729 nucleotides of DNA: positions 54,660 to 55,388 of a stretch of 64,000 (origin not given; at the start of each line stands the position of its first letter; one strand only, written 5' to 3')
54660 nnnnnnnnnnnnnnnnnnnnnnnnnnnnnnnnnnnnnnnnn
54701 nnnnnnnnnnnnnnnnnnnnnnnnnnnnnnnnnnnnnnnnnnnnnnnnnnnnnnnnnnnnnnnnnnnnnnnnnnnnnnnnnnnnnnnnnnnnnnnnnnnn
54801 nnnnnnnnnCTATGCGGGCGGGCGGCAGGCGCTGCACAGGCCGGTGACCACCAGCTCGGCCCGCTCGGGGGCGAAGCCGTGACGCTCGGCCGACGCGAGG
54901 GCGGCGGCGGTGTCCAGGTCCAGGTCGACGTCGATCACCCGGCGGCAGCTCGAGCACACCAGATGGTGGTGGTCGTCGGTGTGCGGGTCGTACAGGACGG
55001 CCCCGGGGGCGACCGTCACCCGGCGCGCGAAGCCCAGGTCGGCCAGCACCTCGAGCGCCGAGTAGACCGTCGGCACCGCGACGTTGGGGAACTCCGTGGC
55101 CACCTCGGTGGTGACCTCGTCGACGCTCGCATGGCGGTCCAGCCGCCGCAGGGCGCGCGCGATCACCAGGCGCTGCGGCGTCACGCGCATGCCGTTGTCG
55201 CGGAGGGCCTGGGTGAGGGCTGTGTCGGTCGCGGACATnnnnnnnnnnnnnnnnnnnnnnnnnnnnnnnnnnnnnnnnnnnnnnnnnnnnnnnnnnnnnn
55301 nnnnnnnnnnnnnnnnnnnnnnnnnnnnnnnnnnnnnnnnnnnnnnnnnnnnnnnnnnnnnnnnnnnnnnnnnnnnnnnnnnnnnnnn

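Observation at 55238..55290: Fur-family regulator divergent from a VIT-family Fe/Mn transporter, with only about 40 bp between start codons and operator-like symmetry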

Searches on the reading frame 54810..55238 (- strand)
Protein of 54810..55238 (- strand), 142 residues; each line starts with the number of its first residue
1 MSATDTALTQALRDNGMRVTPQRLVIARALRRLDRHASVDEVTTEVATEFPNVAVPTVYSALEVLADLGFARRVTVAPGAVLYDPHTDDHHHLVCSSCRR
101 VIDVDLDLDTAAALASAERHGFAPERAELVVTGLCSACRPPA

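Call 3: search_protein_families(library=pfam, proteins=[window:54810-55238:-], max_evalue=0.01)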
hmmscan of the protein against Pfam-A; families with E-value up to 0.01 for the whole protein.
window:54810-55238:- (142 aa): 1 family
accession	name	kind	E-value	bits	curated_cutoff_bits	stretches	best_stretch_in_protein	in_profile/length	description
PF01475.25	FUR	-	9.6e-23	81.1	23.1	1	15-130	2-119/121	Ferric uptake regulator family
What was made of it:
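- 54810..55238 (-): Fur-family regulator gene (142 aa, ATG at 55238, TAG stop at 54810-54812). An alternative in-frame TTG lies at 55250. PF01475 at 81 bits (call 3).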

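Call 4: search_protein_families(library=ncbifam, proteins=[window:54810-55238:-], max_evalue=0.01)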
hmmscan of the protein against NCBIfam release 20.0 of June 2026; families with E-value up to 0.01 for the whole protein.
window:54810-55238:- (142 aa): 10 families
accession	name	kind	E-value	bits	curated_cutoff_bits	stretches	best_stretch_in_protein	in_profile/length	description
NF052545.1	TransRegPerRClab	equivalog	3.8e-22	78.8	180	1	8-139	4-135/138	transcriptional regulator PerR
NF047406.1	TransRegPerRTherm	equivalog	1.5e-19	70.5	200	1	18-139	5-126/130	manganese-dependent transcriptional regulator PerR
NF051892.1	TransRegFurBacil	equivalog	1.1e-18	67.7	220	1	8-139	8-144/149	ferric iron uptake transcriptional regulator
NF045678.1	TransRegIrrA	equivalog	9.9e-17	61.1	150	1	6-111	7-113/138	iron response transcriptional regulator IrrA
NF047462.1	FUR_perox_PerRA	exception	1.8e-15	57.7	200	1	10-122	10-122/142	peroxide-responsive transcriptional repressor PerRA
NF045677.1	FeRespRegIrr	equivalog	5e-14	52.5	170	1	10-108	2-101/127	Fur family transcriptional regulator Irr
NF008646.0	PRK11639.1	equivalog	2.6e-11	43.5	167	1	13-139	18-147/171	zinc uptake transcriptional repressor Zur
NF006999.0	PRK09462.1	equivalog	4.1e-11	42.7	146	1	9-136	5-134/148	ferric iron uptake transcriptional regulator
NF051891.1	TransRegFurHelico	equivalog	1.1e-07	31.8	200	1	8-104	14-111/148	ferric iron uptake transcriptional regulator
NF047461.1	FUR_perox_PerRB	exception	1.5e-06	28.1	250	1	4-132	13-139/143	peroxide-responsive transcriptional repressor PerRB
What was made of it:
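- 54810..55238 (-): The best NCBIfam models (PerR, Fur, IrrA) are all far below their cut-offs (call 4).
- On PerR subfamily: 78.8 against 180, 70.5 against 200, 57.7 against 200 (call 4).
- On Classical iron-sensing Fur: The NCBIfam Fur models are far below their cut-offs (call 4).
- On Irr: 61.1 against 150 and 52.5 against 170 (call 4).
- The PerR models score 79 and 71 bits against cut-offs of 180-200 (call 4).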

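Call 19: search_solved_structures(query=window:54810-55238:-, max_evalue=0.001, show_alignments=4)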
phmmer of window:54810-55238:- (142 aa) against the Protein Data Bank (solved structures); distinct sequences matched with E-value up to 0.001: 24.
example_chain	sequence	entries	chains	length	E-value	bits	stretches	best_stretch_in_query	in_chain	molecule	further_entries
2fe3_A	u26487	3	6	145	9.4e-19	71.2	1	10-139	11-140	Peroxide operon regulator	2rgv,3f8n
3eyy_A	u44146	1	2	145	9.2e-18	68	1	10-139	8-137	Putative iron uptake regulatory protein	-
6dk4_A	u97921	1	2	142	5.2e-15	59.1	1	8-105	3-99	Ferric uptake regulation protein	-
4i7h_A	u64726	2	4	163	1.2e-14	57.9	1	9-139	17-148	peroxide stress sensing regulator | Peroxide stress regulator PerR, FUR family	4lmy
2o03_A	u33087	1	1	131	1.4e-14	57.7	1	16-139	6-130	probable Zinc uptake regulation protein FurB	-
5nl9_A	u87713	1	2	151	1.1e-11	48.3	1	10-116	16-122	Transcriptional regulator (FUR family)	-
3mwm_A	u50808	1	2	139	1.4e-11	48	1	18-139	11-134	Putative metal uptake regulation protein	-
7vo0_G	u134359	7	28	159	1.5e-11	47.9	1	18-139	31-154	Putative metal uptake regulation protein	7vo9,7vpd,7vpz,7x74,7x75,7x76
6d57_A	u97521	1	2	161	5.3e-11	46.1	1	10-139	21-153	Ferric uptake regulation protein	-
4ets_A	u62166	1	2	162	5.4e-11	46.1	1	10-139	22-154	Ferric uptake regulation protein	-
9ire_A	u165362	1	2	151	6.5e-11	45.8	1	13-139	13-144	Ferric uptake regulation protein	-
4raz_A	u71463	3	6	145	7.6e-11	45.6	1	8-124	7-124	DNA-binding transcriptional dual regulator of siderophore biosynthesis and transport(Fur f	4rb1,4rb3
4ray_A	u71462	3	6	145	3.1e-10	43.6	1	9-124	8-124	DNA-binding transcriptional dual regulator of siderophore biosynthesis and transport(Fur f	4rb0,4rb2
8j6w_A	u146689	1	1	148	1.3e-09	41.6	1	10-136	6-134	Ferric uptake regulation protein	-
2w57_A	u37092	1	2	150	3.2e-09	40.3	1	9-119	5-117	FERRIC UPTAKE REGULATION PROTEIN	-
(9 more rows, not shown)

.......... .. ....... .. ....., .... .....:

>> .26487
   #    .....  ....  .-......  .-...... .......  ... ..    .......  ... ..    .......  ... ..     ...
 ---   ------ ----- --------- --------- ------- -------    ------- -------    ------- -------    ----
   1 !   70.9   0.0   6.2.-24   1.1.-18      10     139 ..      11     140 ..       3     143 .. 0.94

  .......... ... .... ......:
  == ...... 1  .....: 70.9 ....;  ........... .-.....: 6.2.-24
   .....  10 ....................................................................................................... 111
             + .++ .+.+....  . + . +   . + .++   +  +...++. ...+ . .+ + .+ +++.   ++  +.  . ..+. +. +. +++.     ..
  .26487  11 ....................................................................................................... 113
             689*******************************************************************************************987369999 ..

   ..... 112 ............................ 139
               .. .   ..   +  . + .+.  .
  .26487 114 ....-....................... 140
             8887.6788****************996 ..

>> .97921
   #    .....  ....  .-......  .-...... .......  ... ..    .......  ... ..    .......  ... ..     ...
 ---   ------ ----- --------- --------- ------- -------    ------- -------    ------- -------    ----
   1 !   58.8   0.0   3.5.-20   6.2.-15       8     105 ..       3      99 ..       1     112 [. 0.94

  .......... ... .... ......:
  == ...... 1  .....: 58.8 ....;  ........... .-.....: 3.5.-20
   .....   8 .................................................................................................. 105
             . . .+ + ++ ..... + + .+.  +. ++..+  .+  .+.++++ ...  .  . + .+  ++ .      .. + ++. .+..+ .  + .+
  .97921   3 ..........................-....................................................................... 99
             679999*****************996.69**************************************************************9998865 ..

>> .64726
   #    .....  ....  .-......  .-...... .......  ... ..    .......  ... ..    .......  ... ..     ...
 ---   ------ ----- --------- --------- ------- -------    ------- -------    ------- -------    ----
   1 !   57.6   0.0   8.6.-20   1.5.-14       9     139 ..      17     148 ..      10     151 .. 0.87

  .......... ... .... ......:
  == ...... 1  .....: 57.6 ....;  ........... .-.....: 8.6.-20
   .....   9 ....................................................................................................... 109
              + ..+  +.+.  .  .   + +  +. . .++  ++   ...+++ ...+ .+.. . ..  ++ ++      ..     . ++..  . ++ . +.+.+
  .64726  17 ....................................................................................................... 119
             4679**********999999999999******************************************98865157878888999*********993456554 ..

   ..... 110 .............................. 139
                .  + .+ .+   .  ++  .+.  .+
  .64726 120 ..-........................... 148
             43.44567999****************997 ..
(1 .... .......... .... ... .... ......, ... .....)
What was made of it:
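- Closest known: Streptomyces coelicolor Zur-zitB and Nur. Same: Nur is the second-best structural relative (3eyy, call 19), and its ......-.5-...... box resembles element b.
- The helix and the segment after it (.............) resemble S. coelicolor Nur, the second-best PDB hit (call 19). The best NCBIfam and PDB matches are PerR (calls 4, 19).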
